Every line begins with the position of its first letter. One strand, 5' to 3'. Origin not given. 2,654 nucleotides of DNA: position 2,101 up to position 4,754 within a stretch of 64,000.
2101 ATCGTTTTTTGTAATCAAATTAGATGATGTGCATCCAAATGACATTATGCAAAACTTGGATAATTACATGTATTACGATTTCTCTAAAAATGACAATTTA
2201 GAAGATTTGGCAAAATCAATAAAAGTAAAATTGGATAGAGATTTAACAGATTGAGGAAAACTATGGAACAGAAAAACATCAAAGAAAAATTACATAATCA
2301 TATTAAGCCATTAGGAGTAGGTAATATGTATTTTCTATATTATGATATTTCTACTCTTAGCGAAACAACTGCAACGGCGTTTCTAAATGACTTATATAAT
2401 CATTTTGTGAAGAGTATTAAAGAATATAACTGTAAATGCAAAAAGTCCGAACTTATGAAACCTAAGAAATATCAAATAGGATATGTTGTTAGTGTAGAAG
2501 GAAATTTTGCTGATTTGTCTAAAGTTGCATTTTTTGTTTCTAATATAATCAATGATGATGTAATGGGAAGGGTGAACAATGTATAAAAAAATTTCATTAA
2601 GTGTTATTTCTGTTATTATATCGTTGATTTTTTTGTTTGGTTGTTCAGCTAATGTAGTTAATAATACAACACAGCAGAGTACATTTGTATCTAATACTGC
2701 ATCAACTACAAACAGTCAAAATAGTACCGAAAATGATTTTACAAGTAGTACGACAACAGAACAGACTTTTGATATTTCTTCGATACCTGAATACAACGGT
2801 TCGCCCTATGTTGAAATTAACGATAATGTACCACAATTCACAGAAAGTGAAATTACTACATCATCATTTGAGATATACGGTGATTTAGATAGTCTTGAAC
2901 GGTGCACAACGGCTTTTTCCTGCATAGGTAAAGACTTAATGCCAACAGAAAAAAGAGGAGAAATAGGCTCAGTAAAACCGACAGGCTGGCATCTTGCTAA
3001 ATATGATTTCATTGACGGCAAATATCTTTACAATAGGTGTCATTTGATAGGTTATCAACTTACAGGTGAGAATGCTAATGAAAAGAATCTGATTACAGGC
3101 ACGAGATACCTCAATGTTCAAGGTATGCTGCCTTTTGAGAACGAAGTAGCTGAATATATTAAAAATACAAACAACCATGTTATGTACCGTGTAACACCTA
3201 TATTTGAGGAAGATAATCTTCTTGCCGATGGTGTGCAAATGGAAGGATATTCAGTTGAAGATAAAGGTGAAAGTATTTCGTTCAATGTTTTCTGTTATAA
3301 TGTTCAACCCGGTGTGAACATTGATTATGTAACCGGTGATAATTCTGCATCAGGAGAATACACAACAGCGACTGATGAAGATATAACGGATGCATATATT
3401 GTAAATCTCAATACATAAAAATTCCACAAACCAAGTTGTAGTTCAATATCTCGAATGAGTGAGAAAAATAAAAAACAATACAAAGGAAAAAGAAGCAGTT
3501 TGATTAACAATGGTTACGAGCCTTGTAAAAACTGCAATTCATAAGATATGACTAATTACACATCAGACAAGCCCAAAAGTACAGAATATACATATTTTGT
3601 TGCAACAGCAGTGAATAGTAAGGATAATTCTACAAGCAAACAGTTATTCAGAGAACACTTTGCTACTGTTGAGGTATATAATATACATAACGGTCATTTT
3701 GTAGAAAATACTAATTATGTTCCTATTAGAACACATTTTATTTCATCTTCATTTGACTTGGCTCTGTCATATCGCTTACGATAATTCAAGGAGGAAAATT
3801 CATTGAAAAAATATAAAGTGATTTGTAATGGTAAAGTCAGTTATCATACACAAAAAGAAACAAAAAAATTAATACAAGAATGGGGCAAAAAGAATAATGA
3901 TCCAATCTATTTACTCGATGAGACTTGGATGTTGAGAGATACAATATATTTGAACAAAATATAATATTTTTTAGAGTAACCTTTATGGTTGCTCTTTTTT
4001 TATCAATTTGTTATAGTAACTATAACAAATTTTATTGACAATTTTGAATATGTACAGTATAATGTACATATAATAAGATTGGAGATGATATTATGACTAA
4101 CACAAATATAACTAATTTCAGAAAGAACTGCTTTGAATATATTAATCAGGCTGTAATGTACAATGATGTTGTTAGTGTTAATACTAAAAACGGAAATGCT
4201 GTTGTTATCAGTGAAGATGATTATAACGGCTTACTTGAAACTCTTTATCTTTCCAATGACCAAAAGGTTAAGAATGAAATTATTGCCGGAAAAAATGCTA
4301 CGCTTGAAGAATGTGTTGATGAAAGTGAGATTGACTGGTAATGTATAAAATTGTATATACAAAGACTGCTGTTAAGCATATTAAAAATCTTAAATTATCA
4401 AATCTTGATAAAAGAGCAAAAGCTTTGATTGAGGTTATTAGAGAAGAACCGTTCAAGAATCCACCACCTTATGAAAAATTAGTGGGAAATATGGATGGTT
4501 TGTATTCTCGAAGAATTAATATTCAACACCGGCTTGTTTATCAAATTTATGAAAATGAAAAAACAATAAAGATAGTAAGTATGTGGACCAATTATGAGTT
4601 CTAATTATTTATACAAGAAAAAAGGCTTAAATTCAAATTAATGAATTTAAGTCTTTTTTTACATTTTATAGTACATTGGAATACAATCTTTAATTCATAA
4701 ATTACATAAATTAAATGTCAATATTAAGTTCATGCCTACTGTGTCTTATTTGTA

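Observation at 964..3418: Overlapping HicB-like / TIR-domain / small ORF / secreted EndA-like nuclease operon next to UDG: candidate TIR-based toxin or defence module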

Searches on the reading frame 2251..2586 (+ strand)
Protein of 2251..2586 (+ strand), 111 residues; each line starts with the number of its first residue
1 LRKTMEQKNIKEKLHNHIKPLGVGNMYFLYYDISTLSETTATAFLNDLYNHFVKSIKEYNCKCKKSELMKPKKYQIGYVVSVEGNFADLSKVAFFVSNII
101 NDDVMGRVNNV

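Call 3: search_protein_families(library=pfam, proteins=[window:2251-2586:+], max_evalue=0.1)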
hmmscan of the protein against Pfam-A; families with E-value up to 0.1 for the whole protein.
window:2251-2586:+ (111 aa): 0 families

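Call 4: search_protein_families(library=padloc, proteins=[window:2251-2586:+], max_evalue=0.1)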
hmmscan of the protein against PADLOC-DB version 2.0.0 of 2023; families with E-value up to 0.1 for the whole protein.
window:2251-2586:+ (111 aa): 1 family
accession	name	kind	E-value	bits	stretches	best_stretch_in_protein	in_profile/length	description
PDLC02509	BrxL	-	0.0026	14.4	1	39-104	419-484/535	BrxL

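Call 5: search_protein_families(library=ncbifam, proteins=[window:2251-2586:+], max_evalue=1)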
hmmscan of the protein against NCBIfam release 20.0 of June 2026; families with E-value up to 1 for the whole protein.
window:2251-2586:+ (111 aa): 0 families

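Call 6: search_protein_families(library=phrogs, proteins=[window:2251-2586:+], max_evalue=0.1)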
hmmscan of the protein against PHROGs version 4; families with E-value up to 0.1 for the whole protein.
window:2251-2586:+ (111 aa): 0 families

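Call 27: find_homologous_proteins(query=window:2263-2583:+, max_evalue=0.01)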
Query window:2263-2583:+ (107 aa): 4 proteins with E <= 0.01 among 4 candidates.
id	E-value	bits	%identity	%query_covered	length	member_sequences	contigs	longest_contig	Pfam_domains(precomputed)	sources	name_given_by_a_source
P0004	2.5e-61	222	95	100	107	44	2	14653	-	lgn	-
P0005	4.3e-58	212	91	100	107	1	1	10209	-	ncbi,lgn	-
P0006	1.3e-27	114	86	60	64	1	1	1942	-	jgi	jgi:hypothetical protein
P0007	3.7e-12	64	71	46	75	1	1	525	PF04324.21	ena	-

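Call 28: find_encoding_contigs(protein=P0004, flank=8000, max_places=6)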
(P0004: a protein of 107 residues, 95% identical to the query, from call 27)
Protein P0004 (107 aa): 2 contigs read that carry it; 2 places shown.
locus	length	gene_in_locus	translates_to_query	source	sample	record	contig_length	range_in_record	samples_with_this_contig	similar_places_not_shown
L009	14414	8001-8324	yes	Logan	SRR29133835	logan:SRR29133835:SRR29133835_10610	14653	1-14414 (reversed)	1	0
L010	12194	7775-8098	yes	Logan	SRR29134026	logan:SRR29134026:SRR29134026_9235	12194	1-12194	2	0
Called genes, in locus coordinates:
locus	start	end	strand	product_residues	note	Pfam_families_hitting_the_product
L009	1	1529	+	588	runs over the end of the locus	?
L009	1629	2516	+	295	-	PF01555:N6_N4_Mtase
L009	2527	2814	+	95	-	-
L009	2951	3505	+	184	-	-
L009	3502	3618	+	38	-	-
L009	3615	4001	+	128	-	PF06356:DUF1064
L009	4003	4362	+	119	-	-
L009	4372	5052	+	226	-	PF03167:UDG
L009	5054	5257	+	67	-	-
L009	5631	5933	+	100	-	-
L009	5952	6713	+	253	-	-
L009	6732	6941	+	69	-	-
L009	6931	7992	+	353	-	PF13676:TIR_2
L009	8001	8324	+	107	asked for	-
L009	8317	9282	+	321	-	PF13930:Endonuclea_NS_2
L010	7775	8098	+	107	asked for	-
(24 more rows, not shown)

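Call 29: find_encoding_contigs(protein=P0005, flank=8000, max_places=6)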
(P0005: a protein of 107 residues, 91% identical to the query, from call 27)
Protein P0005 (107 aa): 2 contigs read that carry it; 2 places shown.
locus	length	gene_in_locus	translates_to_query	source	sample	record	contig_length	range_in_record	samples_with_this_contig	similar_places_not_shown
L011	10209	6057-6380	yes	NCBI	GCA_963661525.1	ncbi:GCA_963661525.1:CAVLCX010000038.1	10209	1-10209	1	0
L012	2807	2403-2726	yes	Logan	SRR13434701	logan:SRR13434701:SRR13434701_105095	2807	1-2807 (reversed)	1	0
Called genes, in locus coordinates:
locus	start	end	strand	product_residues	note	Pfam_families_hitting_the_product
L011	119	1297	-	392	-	PF01548:DEDD_Tnp_IS110, PF02371:Transposase_20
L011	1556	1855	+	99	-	PF06153:CdAMP_rec (weak)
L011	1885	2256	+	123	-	PF06356:DUF1064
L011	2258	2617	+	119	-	-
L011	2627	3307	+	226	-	PF03167:UDG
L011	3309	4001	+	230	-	-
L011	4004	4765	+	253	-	PF00149:Metallophos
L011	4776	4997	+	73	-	-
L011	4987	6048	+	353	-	PF13676:TIR_2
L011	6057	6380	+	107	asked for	-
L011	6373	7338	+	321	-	PF13930:Endonuclea_NS_2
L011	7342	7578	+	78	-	-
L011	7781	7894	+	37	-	-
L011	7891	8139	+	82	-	PF02604:PhdYeFM_antitox (weak)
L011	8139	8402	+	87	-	PF05016:ParE_toxin (weak), PF06769:YoeB_toxin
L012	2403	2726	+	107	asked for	-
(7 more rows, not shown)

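Call 38: search_solved_structures(query=window:2263-2583:+, max_evalue=10, show_alignments=2)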
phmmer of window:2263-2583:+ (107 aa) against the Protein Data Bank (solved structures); distinct sequences matched with E-value up to 10: 0.

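Call 81: search_dna_similar(query=window:2263-2583:+, collection=plasmids, mode=protein, max_evalue=0.01, max_rows=15)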
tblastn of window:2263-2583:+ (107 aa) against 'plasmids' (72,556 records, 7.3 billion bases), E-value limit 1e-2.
No match.

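Call 82: search_dna_similar(query=window:2263-2583:+, collection=phages, mode=protein, max_evalue=0.01, max_rows=15)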
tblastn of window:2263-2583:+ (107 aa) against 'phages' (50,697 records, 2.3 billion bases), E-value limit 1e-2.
No match.
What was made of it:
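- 2263..2586 (+): ORF3, a 107-aa orphan protein. It is translationally coupled to the nuclease (8-nt overlap) and belongs with the nuclease, not with TIR. No family, PDB, plasmid or phage hit (calls 3-6, 38, 81, 82).
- Tried and rejected: ORF3 against PDB, plasmids and phages: no hits (calls 38, 81, 82).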

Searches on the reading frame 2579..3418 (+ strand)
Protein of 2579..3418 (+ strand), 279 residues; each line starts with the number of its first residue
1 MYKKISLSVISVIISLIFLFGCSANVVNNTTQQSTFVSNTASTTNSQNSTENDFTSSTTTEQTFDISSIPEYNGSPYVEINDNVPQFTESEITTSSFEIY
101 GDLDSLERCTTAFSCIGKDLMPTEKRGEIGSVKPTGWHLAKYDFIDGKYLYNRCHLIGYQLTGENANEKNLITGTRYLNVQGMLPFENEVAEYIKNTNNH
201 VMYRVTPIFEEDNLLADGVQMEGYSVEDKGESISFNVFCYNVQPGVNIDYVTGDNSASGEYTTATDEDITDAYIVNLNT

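Call 3: search_protein_families(library=pfam, proteins=[window:2579-3418:+], max_evalue=0.1)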
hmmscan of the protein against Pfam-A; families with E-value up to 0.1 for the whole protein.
window:2579-3418:+ (279 aa): 2 families
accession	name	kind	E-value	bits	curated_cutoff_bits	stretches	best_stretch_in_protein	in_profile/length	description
PF13930.12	Endonuclea_NS_2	-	5.9e-25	88.4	27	1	98-223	10-128/132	DNA/RNA non-specific endonuclease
PF01223.29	Endonuclease_NS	-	5.9e-05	23.3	23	1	32-214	54-151/223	DNA/RNA non-specific endonuclease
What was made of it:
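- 2579..3418 (+): Lipoprotein DNA/RNA non-specific endonuclease (beta-beta-alpha-Me; Spd1/Sda1/EndA-like). Pfam PF13930 E=5.9e-25 (call 3).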

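Call 4: search_protein_families(library=padloc, proteins=[window:2579-3418:+], max_evalue=0.1)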
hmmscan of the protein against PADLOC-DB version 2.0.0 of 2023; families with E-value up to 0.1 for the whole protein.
window:2579-3418:+ (279 aa): 0 families

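Call 5: search_protein_families(library=ncbifam, proteins=[window:2579-3418:+], max_evalue=1)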
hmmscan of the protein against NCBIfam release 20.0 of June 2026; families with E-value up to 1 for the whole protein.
window:2579-3418:+ (279 aa): 10 families
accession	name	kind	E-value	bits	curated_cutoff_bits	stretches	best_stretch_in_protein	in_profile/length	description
NF040528.1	SP_0198_lipo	equivalog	0.0007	19.6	100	1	3-65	1-61/144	SP_0198 family lipoprotein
TIGR04429.1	Phr_nterm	subfamily_domain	0.0042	17.5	25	1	3-23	2-22/28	Phr family secreted Rap phosphatase inhibitor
NF052551.1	EnvBioLpgNMYCTU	equivalog_domain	0.02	14.2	250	1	3-55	2-54/227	envelope biogenesis lipoprotein LpqN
NF033729.0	borfam54_2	equivalog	0.038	13.7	30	1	4-62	8-66/226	complement regulator-acquiring protein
NF041742.1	WGxxGxxG_fam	subfamily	0.052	14.1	35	1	1-53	1-51/69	WGxxGxxG family protein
NF033216.1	lipo_YgdI_YgdR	subfamily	0.067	13.1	42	1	7-47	4-44/71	YgdI/YgdR family lipoprotein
NF046001.1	SecDF_plasm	equivalog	0.094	10.7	500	1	5-90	547-628/878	protein translocase subunit SecDF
NF041193.1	lipo_SP0191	subfamily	0.12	12.3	75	1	8-55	4-52/190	SP0191 family lipoprotein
NF040598.1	Ala_zip_lipo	subfamily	0.17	12.4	43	1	7-47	3-44/90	Lpp/OprI family alanine-zipper lipoprotein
TIGR00921.1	2A067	subfamily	0.21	9.5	351.9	1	8-59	6-57/733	hydrophobe/amphiphile efflux-3 (HAE3) family transporter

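Call 6: search_protein_families(library=phrogs, proteins=[window:2579-3418:+], max_evalue=0.1)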
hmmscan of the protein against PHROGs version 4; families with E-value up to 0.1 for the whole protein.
window:2579-3418:+ (279 aa): 6 families
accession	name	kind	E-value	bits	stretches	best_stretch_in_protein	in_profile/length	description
phrog_36807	-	unknown function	2.8e-45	155.8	1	41-254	71-279/283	-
phrog_5170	-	unknown function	7.3e-28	98.7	2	148-259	181-295/331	-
phrog_3727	-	unknown function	0.00062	20.7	1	3-70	2-65/209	-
phrog_9078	-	unknown function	0.015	16.1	1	3-38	1-37/115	-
phrog_15667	-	moron, auxiliary metabolic gene and host takeover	0.033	15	1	3-94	2-94/208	superinfection exclusion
phrog_4180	-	unknown function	0.058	14.3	0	1-38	1-33/157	-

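Call 39: search_solved_structures(query=window:2579-3415:+, max_evalue=0.01, show_alignments=2)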
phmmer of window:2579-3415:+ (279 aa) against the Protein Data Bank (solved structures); distinct sequences matched with E-value up to 0.01: 6.
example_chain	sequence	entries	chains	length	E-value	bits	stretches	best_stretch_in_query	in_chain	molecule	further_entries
2xgr_A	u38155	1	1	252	4.6e-12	49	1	94-237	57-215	SPD1 NUCLEASE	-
2xh3_A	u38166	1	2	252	1.9e-11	46.9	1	94-237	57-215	SPD1 NUCLEASE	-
5fgw_A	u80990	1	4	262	9.4e-09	38.1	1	147-254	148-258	Extracellular streptodornase D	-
5fgu_A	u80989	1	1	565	1.7e-07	34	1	147-255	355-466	Green fluorescent protein,Extracellular streptodornase D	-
4qgo_A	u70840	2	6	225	1.9e-07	33.9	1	68-254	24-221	DNA-entry nuclease (Competence-specific nuclease)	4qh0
3owv_A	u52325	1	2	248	2.3e-07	33.6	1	66-255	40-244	DNA-entry nuclease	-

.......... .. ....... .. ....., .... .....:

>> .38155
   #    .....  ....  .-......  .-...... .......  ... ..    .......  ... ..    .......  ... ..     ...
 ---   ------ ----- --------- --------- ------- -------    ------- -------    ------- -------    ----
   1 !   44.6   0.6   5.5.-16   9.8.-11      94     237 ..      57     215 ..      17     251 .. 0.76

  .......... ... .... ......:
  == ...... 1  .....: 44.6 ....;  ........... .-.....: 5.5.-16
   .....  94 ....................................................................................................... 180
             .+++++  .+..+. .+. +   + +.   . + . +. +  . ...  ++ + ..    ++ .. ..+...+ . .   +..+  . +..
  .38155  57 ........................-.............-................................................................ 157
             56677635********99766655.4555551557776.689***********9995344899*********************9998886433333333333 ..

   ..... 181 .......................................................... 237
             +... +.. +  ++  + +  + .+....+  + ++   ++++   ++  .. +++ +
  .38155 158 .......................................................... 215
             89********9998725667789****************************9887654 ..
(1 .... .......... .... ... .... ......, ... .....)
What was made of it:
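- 2579..3418 (+): PDB hits: Spd1 4.6e-12, streptodornase D, EndA; the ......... and EKNLI motifs are aligned (call 39).
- On DNA/RNA non-specific endonuclease (PF13930; Spd1/EndA-like): NRCHL and EKNL are aligned to Spd1 (call 39).
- Closest known: Spd1 / Sda1. Same: The nuclease at 2579-3418 shares the fold family, the catalytic His motif and an export signal (calls 3, 39).
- Checked: Homologous to Spd1, streptodornase D and EndA, with the NRCHL His motif kept (call 39).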

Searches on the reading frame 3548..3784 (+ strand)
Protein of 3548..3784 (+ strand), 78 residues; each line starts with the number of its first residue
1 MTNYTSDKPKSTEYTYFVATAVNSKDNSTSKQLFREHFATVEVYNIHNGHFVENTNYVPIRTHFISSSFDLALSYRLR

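Call 3: search_protein_families(library=pfam, proteins=[window:3548-3784:+], max_evalue=0.1)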
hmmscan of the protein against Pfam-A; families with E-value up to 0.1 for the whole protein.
window:3548-3784:+ (78 aa): 0 families

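Call 5: search_protein_families(library=ncbifam, proteins=[window:3548-3784:+], max_evalue=1)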
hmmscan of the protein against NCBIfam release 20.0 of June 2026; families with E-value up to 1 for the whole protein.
window:3548-3784:+ (78 aa): 1 family
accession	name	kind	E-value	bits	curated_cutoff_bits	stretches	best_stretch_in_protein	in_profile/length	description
NF008481.0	PRK11382.1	equivalog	0.087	12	430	1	13-57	45-88/340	fructoselysine 6-phosphate deglycase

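Call 6: search_protein_families(library=phrogs, proteins=[window:3548-3784:+], max_evalue=0.1)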
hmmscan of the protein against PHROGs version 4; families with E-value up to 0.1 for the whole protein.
window:3548-3784:+ (78 aa): 0 families

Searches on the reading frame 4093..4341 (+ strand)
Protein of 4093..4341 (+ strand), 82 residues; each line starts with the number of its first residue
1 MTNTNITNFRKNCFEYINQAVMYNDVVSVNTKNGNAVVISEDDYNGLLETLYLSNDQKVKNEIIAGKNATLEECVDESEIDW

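Call 3: search_protein_families(library=pfam, proteins=[window:4093-4341:+], max_evalue=0.1)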
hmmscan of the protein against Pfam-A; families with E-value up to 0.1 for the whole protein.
window:4093-4341:+ (82 aa): 4 families
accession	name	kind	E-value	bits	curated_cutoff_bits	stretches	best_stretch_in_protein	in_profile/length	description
PF02604.26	PhdYeFM_antitox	-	4.2e-07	30.1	29.8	1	1-58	1-59/74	Antitoxin Phd_YefM, type II toxin-antitoxin system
PF07193.17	DUF1408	-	0.0007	19.7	27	1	4-76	3-71/75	Protein of unknown function (DUF1408)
PF17488.7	Herpes_glycoH_C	-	0.013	15.6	25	1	29-65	79-114/141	Herpesvirus glycoprotein H C-terminal domain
PF11491.13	DUF3213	-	0.071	13.8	27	1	27-78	29-78/85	Protein of unknown function (DUF3213)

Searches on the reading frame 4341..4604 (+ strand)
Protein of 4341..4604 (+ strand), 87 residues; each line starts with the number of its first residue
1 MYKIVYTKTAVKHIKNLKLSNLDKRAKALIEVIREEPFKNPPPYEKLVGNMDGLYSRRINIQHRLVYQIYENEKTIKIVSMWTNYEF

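Call 3: search_protein_families(library=pfam, proteins=[window:4341-4604:+], max_evalue=0.1)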
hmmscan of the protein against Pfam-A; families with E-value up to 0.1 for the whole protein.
window:4341-4604:+ (87 aa): 4 families
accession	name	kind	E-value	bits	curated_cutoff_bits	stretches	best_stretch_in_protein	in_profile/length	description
PF06769.20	YoeB_toxin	-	1.5e-10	41.4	27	1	22-81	19-76/80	YoeB-like toxin of bacterial type II toxin-antitoxin system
PF05016.21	ParE_toxin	-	2.8e-05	25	23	1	4-80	1-81/89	ParE toxin of type II toxin-antitoxin system, parDE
PF05015.19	HigB-like_toxin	-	0.012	16.5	27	1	43-74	52-82/91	RelE-like toxin of type II toxin-antitoxin system HigB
PF15781.12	ParE-like_toxin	-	0.021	15.2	28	1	5-81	2-76/87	ParE-like toxin of type II bacterial toxin-antitoxin system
